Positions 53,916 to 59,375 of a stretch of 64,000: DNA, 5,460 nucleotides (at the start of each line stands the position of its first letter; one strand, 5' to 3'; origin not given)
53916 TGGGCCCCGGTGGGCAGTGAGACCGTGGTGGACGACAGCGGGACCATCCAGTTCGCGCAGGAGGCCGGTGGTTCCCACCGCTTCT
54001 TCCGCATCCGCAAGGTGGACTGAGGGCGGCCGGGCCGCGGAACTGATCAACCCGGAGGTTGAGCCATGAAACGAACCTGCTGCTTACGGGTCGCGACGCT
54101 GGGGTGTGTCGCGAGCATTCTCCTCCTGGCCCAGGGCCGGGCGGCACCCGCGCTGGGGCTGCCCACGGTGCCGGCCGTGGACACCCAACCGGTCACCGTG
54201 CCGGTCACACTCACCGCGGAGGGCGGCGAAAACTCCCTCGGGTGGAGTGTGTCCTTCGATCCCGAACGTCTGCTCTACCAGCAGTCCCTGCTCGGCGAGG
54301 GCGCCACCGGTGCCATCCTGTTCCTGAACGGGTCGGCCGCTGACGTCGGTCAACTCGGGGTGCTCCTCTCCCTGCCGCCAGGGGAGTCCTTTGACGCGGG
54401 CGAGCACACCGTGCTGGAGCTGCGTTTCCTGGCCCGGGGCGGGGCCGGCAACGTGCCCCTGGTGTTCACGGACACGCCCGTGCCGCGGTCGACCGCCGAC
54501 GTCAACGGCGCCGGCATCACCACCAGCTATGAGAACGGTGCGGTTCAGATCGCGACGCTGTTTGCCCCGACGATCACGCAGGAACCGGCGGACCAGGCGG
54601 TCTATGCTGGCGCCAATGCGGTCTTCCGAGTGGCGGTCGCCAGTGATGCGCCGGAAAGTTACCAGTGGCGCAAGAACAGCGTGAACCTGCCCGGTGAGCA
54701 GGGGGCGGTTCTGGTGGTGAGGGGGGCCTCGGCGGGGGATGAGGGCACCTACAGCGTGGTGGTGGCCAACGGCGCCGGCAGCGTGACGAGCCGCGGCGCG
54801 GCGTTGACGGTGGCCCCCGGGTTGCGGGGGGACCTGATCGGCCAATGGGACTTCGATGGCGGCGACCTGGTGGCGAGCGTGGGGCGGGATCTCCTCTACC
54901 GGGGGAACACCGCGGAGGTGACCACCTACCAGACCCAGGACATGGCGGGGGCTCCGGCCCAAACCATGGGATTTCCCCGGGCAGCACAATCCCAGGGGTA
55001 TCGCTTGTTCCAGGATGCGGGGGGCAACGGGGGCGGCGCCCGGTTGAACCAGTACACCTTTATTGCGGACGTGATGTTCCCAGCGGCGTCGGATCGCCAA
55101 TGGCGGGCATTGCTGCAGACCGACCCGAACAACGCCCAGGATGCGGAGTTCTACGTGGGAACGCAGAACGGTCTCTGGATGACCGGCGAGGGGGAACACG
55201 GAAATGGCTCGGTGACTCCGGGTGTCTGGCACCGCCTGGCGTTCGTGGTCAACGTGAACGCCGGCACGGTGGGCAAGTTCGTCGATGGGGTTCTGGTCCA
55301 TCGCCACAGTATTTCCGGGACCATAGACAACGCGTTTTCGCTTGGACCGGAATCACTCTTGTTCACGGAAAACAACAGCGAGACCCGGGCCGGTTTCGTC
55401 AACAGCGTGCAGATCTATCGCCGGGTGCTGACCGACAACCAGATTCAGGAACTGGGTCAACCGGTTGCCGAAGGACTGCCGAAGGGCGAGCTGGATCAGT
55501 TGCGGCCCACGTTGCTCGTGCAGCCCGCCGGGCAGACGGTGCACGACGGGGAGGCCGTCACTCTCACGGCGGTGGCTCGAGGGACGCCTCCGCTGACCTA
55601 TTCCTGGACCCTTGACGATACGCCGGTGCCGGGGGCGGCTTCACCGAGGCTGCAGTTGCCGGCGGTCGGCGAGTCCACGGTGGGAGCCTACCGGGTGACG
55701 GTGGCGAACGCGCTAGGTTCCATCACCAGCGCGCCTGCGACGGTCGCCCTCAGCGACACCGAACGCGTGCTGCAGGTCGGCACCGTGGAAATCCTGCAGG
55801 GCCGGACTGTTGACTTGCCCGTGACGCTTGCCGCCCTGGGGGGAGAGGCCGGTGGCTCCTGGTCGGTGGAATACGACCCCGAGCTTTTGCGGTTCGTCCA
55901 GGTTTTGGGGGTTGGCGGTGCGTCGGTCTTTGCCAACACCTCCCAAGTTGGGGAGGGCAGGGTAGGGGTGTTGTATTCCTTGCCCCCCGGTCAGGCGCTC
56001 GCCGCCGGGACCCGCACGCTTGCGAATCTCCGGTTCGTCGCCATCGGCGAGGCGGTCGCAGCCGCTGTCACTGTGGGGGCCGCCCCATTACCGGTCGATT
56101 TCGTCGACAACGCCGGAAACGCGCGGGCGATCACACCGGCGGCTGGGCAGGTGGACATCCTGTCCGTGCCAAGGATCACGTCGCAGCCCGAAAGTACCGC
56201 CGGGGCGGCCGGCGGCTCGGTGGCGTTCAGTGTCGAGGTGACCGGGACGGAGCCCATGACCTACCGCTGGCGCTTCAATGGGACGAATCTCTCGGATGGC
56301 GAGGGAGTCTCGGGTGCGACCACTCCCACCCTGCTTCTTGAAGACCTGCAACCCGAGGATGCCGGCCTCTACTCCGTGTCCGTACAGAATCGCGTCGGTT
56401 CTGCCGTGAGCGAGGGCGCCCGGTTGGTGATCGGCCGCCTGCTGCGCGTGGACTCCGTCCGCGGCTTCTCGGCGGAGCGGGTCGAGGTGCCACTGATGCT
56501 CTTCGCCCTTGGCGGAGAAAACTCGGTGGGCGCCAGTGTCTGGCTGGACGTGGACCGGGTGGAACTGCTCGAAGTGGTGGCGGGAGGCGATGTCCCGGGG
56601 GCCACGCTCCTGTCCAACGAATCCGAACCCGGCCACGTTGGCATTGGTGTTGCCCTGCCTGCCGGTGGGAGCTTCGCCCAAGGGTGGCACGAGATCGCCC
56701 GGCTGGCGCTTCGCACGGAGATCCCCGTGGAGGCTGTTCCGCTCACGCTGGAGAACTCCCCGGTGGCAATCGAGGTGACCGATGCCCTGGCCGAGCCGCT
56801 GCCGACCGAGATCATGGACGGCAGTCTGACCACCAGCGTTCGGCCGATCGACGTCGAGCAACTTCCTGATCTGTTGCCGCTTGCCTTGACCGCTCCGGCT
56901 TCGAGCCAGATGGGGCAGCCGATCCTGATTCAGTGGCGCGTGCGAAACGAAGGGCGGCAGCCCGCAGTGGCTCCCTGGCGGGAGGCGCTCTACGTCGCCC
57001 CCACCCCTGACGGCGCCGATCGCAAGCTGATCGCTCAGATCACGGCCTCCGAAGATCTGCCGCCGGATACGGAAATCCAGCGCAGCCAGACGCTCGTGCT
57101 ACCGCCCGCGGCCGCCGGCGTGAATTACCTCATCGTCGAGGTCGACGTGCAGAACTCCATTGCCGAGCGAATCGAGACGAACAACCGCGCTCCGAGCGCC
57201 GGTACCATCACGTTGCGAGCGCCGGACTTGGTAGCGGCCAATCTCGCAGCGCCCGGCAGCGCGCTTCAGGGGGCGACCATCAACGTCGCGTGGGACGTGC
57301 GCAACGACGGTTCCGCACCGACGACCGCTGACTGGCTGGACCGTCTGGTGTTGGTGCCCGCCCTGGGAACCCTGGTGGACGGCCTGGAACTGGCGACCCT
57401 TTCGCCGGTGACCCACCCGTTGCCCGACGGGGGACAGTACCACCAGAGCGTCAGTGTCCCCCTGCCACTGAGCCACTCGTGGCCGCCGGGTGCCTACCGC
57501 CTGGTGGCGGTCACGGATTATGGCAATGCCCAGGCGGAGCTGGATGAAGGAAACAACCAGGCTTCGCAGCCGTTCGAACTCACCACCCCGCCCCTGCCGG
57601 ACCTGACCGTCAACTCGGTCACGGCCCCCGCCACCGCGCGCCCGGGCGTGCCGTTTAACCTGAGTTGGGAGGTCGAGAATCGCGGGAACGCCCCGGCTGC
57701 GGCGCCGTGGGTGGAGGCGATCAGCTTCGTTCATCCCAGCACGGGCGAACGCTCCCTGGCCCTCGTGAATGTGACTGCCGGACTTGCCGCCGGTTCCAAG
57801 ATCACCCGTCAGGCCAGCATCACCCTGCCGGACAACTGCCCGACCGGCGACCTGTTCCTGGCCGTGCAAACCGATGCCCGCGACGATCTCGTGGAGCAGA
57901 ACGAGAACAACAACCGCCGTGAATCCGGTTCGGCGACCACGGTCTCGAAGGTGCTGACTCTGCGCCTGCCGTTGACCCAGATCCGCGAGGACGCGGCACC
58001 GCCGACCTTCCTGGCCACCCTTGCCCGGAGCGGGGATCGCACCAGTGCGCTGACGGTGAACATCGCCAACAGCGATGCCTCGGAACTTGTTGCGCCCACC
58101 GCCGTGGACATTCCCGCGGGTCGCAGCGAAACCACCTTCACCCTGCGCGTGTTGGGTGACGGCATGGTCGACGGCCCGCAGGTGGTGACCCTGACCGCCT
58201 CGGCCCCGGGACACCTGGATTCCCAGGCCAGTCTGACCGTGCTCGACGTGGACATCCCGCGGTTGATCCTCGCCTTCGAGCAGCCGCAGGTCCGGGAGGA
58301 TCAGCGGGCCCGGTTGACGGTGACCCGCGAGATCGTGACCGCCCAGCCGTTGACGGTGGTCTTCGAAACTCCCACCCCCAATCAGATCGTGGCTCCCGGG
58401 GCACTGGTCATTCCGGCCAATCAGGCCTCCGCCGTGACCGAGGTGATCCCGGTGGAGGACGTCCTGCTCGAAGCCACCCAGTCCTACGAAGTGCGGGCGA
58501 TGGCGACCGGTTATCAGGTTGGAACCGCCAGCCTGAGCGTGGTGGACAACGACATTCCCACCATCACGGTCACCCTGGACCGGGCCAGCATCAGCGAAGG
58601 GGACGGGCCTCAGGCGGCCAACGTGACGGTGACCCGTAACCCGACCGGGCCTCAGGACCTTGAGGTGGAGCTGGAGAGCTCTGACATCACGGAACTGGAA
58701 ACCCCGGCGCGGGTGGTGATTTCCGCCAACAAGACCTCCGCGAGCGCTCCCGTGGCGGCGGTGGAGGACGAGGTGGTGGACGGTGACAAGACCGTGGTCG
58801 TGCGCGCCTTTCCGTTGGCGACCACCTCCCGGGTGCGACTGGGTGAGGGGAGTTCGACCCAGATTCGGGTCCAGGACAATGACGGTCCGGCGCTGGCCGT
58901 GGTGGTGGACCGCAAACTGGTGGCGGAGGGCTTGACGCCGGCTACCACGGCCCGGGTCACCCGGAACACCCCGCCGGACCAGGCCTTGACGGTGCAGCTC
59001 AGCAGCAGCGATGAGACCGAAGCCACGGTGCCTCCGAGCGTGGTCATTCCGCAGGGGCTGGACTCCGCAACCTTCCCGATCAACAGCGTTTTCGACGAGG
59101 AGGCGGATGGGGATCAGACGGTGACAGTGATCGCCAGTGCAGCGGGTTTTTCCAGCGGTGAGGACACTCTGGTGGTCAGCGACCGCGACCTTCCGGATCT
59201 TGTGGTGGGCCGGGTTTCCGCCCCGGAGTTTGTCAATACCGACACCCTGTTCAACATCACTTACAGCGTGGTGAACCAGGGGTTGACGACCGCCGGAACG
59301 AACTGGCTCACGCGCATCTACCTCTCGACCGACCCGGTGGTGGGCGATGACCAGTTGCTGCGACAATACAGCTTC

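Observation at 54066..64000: Second giant (>3300 aa) modular surface protein running off the window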

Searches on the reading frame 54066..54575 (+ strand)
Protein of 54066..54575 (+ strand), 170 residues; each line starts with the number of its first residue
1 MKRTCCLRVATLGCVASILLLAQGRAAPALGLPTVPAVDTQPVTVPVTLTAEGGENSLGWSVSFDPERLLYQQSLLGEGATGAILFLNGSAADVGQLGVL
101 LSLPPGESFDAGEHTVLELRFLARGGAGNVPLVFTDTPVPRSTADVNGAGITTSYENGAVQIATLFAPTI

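Call 8: search_protein_families(library=pfam, proteins=[window:54066-54575:+], max_evalue=10)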
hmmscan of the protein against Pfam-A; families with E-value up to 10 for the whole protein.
window:54066-54575:+ (170 aa): 0 families

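Call 22: search_solved_structures(query=A1, max_evalue=10, show_alignments=2)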
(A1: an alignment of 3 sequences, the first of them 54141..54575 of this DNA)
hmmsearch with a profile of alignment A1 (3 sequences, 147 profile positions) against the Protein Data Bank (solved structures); distinct sequences matched with E-value up to 10: 8.
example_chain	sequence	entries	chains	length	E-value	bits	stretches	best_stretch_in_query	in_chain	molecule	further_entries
6kg8_A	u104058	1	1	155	8.4e-05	25.5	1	6-145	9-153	Probably cellulosomal scaffolding protein, secreted cellulose-binding and cohesin domain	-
6kgc_A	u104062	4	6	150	0.00014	24.8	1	7-142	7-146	Probably cellulosomal scaffolding protein, secreted cellulose-binding and cohesin domain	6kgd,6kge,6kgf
2jh2_A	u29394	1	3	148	0.00098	22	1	39-119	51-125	O-GLCNACASE NAGJ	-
2ozn_A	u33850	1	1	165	0.0013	21.6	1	39-119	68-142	O-GlcNAcase nagJ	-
2o4e_A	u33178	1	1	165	0.0013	21.6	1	39-119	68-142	O-GlcNAcase nagJ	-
2w1n_A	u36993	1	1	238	0.0068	19.3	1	39-137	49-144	O-GLCNACASE NAGJ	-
5nrk_A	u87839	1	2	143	0.015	18.2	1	8-92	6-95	Endoglucanase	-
5nrm_A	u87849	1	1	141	0.019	17.8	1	9-92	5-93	Endoglucanase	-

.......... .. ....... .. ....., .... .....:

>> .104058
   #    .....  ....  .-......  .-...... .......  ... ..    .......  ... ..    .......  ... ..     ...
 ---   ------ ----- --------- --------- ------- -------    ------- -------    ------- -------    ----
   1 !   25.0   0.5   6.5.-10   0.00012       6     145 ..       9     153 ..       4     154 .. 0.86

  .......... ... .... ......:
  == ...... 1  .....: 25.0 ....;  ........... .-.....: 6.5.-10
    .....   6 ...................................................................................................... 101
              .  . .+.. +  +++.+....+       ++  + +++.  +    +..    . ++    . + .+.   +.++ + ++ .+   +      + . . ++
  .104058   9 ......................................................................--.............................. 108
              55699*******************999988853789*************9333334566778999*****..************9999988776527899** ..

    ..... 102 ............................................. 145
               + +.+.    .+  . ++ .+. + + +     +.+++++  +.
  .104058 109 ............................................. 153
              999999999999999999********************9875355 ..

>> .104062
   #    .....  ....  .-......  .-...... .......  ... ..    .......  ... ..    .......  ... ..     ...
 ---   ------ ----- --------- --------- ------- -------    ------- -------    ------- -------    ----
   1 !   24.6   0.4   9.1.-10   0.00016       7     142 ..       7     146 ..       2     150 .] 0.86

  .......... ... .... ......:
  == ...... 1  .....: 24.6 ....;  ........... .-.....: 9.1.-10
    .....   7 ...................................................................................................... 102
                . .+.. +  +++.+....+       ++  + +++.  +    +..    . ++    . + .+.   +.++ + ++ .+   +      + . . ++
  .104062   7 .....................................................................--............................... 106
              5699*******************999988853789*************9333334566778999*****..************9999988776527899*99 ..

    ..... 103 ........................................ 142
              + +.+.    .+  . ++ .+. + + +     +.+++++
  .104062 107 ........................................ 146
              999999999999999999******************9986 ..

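Call 56: find_homologous_proteins(query=A1, max_evalue=0.001)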
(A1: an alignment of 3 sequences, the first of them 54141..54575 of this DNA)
Query A1 (3 sequences) (145 aa, profile of the alignment): 1 proteins with E <= 0.001 among 8000 candidates.
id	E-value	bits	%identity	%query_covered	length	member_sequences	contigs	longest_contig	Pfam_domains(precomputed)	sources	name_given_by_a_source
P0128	4.7e-37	145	41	87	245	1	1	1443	PF07679.23,PF13927.13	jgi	-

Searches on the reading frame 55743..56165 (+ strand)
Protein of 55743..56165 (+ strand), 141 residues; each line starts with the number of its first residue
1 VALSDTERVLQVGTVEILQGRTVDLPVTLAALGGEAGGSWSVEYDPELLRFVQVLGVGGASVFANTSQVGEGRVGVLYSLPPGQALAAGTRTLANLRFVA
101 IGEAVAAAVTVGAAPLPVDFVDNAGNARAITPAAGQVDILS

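Call 8: search_protein_families(library=pfam, proteins=[window:55743-56165:+], max_evalue=10)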
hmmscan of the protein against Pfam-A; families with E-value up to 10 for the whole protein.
window:55743-56165:+ (141 aa): 1 family
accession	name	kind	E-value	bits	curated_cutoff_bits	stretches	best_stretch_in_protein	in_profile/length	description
PF00963.24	Cohesin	-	9.1e-05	23.1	24.1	1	10-105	3-106/139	Cohesin domain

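Call 68: predict_structure(alignment_id=A6)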
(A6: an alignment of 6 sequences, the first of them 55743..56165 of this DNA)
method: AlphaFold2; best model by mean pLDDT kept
length: 141 residues; sequences in the alignment: 6
mean_pLDDT: 93.4   pTM: 0.86
mean pLDDT of the five models: 93.4, 93.2, 92.9, 92.4, 91.8
residues with pLDDT >= 90: 125; 70-90: 11; 50-70: 3; < 50: 2
segments of 3 or more residues with pLDDT < 50: none
pLDDT, mean of each block of 10 residues (from residue 1): 73 93 96 96 97 95 97 98 94 97 92 95 94 95 85
secondary structure, 60 per line:
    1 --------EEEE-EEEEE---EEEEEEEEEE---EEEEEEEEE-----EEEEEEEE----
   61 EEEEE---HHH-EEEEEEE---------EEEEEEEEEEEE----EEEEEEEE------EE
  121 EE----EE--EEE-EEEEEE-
elements in order: E9-12 E14-18 E22-31 E35-43 E49-56 E61-65 E73-79 E89-100 E105-112 E119-122 E131-133 E135-140

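Call 70: fold_search(model_id=the predicted structure, library=pdb)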
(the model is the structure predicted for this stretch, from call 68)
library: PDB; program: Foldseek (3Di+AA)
matches with E <= 10: 1983; with E <= 0.001: 117
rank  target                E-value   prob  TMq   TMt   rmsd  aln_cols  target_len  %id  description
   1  6kgf_C                3.7e-10  1.00  0.83  0.80   3.5       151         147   21  Crystal structure of CaDoc0917(R16D)-CaCohA2 complex at pH 8.2 (released 2020-07-08)
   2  6kgd_A                5.0e-10  1.00  0.81  0.79   2.7       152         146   22  Crystal structure of CaDoc0917(R49D)-CaCohA2 complex at pH 8.0 (released 2020-07-08)
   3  4fl4_C                7.7e-10  1.00  0.80  0.38   2.5       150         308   18  Scaffoldin conformation and dynamics revealed by a ternary complex from the Clostridium thermocellum cellulosome (released 2012-06-27)
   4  6kgc_A                1.1e-09  1.00  0.78  0.77   2.9       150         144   21  Crystal structure of CaDoc0917(R49D)-CaCohA2 complex at pH 5.4 (released 2020-07-08)
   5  6kge_A                1.1e-09  1.00  0.81  0.81   2.2       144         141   22  Crystal structure of CaDoc0917(R16D)-CaCohA2 complex at pH 5.5 (released 2020-07-08)
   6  6kgf_A                1.6e-09  1.00  0.79  0.78   2.5       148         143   23  Crystal structure of CaDoc0917(R16D)-CaCohA2 complex at pH 8.2 (released 2020-07-08)
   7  4fl4_L                1.7e-09  1.00  0.81  0.39   2.5       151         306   17  Scaffoldin conformation and dynamics revealed by a ternary complex from the Clostridium thermocellum cellulosome (released 2012-06-27)
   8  2jh2_A                2.0e-09  1.00  0.79  0.83   2.7       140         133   22  X-ray crystal structure of a cohesin-like module from Clostridium perfringens (released 2007-11-06)
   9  4ums                  2.8e-09  1.00  0.77  0.71   2.8       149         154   14  The crystal structure of the seventh ScaB type I cohesin from Pseudobacteroides cellulosolvens (released 2015-05-06)
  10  5nrm_A                3.0e-09  1.00  0.78  0.78   2.6       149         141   21  Crystal structure of the sixth cohesin from Acetivibrio cellulolyticus' scaffoldin B in complex with Cel5 dockerin S51 (released 2018-01-31)
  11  4fl4_I                3.5e-09  1.00  0.76  0.37   2.8       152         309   18  Scaffoldin conformation and dynamics revealed by a ternary complex from the Clostridium thermocellum cellulosome (released 2012-06-27)
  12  2ccl_A                4.5e-09  1.00  0.74  0.71   3.0       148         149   18  THE S45A, T46A MUTANT OF THE TYPE I COHESIN-DOCKERIN COMPLEX FROM THE CELLULOSOME OF CLOSTRIDIUM THERMOCELLUM (released 2007-02-13)
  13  2jh2_B                5.1e-09  1.00  0.78  0.82   2.6       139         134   21  X-ray crystal structure of a cohesin-like module from Clostridium perfringens (released 2007-11-06)
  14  3ul4_A                5.1e-09  1.00  0.78  0.77   2.7       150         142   15  Crystal structure of Coh-OlpA(Cthe_3080)-Doc918(Cthe_0918) complex: A novel type I Cohesin-Dockerin complex from Clost (released 2012-11-28)
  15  4dh2_C                5.1e-09  1.00  0.73  0.67   4.9       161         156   15  Crystal structure of Coh-OlpC(Cthe_0452)-Doc435(Cthe_0435) complex: A novel type I Cohesin-Dockerin complex from Clost (released 2012-11-28)
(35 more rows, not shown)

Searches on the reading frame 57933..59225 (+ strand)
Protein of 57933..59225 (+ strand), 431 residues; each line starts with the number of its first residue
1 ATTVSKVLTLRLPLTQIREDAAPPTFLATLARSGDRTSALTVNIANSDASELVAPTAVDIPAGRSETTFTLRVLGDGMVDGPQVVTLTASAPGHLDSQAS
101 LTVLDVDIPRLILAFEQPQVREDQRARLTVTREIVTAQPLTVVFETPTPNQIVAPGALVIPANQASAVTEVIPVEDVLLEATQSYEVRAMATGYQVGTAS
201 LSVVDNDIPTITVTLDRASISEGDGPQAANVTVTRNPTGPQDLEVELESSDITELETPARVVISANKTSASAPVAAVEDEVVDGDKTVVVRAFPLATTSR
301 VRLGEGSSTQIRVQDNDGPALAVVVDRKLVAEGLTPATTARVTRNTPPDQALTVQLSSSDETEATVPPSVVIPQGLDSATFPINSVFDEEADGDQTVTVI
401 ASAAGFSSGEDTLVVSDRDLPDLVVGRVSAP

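Call 8: search_protein_families(library=pfam, proteins=[window:57933-59225:+], max_evalue=10)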
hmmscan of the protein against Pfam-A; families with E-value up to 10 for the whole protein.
window:57933-59225:+ (431 aa): 2 families
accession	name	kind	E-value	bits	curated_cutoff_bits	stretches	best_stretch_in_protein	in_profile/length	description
PF03160.20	Calx-beta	-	0.064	13.7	27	1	205-316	1-118/119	Calx-beta domain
PF25162.1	DUF7827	-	0.64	10.6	27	1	352-419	26-87/120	Domain of unknown function (DUF7827)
